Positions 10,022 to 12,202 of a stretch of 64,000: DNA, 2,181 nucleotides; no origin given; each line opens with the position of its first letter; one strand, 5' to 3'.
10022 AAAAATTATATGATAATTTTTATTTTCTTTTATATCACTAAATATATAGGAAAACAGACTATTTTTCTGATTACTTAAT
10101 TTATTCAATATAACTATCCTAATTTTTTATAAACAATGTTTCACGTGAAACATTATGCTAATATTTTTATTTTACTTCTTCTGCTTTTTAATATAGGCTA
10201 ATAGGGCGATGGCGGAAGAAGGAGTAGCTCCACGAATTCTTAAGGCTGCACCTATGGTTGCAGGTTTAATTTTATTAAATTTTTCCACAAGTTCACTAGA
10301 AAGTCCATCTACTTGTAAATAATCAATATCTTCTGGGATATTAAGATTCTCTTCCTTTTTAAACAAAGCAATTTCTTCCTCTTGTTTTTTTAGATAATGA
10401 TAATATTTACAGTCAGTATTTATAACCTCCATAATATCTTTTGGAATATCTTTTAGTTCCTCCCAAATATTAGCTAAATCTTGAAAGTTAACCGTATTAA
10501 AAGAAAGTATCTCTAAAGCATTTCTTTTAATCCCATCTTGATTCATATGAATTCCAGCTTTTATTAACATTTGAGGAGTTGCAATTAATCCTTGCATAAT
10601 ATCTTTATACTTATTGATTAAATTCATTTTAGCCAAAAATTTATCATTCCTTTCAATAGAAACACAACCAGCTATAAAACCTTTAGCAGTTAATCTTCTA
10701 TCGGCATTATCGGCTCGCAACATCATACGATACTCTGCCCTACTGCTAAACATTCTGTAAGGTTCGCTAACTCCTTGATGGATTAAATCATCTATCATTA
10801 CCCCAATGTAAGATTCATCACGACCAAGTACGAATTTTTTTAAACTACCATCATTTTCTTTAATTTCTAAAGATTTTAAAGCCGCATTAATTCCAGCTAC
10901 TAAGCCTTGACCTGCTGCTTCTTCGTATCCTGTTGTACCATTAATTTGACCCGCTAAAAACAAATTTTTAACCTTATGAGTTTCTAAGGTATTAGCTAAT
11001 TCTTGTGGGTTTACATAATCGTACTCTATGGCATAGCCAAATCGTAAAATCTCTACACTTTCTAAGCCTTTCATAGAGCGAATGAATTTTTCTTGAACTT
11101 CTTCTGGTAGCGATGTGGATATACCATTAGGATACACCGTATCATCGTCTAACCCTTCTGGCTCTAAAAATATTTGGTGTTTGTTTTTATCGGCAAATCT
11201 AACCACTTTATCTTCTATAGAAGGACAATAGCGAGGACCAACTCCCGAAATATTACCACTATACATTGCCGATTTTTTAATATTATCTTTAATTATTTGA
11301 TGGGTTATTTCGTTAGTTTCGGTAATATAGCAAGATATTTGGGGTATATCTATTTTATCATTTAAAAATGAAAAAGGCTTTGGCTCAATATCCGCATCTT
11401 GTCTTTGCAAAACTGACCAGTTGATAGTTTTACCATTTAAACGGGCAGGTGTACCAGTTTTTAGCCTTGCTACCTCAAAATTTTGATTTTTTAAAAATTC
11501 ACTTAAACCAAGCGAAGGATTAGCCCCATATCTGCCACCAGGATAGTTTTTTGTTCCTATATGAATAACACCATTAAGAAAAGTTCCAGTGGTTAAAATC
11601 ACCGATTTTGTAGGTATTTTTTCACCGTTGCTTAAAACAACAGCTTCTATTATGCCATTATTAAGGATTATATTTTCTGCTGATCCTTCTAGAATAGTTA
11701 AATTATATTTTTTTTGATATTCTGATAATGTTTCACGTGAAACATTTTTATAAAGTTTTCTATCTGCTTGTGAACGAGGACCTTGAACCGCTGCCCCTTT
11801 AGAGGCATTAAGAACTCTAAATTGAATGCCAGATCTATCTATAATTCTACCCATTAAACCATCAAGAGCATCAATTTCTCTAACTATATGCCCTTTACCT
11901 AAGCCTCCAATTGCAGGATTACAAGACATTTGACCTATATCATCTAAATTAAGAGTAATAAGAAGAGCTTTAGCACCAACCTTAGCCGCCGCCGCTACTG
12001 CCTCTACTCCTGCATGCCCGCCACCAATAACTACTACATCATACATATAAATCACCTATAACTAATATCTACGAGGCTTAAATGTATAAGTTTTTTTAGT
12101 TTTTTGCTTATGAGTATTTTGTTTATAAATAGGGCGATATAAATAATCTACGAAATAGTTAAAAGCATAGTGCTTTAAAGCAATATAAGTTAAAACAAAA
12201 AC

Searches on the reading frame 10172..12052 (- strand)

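Call 13: search_protein_families(library=ncbifam, proteins=[window:10172-12052:-], max_evalue=0.001)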
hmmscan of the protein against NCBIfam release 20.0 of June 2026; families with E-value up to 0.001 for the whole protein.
window:10172-12052:- (626 aa): 7 families
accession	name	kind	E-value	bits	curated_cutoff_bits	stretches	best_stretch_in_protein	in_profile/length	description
TIGR00136.1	mnmG_gidA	equivalog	8.6e-242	803.9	524.85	1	4-625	1-616/616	tRNA uridine-5-carboxymethylaminomethyl(34) synthesis enzyme MnmG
NF003739.0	PRK05335.1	equivalog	4.4e-18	65.3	262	1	310-396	280-367/441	methylenetetrahydrofolate--tRNA-(uracil(54)-C(5))-methyltransferase (FADH(2)-oxidizing) TrmFO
TIGR00137.1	gid_trmFO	equivalog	2.4e-14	53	428.65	1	310-393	277-361/433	FADH(2)-oxidizing methylenetetrahydrofolate--tRNA-(uracil(54)-C(5))-methyltransferase TrmFO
TIGR03140.1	AhpF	equivalog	2.5e-05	23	502.9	0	108-158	272-322/515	alkyl hydroperoxide reductase subunit F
NF041080.1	DGGGPL_reductase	equivalog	0.00053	19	580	1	4-56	2-52/447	digeranylgeranylglycerophospholipid reductase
NF004776.0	PRK06116.1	equivalog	0.00065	18.8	480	0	3-33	4-34/450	glutathione-disulfide reductase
TIGR01421.1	gluta_reduc_1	equivalog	0.00085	18.6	556.15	0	3-35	2-34/450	glutathione-disulfide reductase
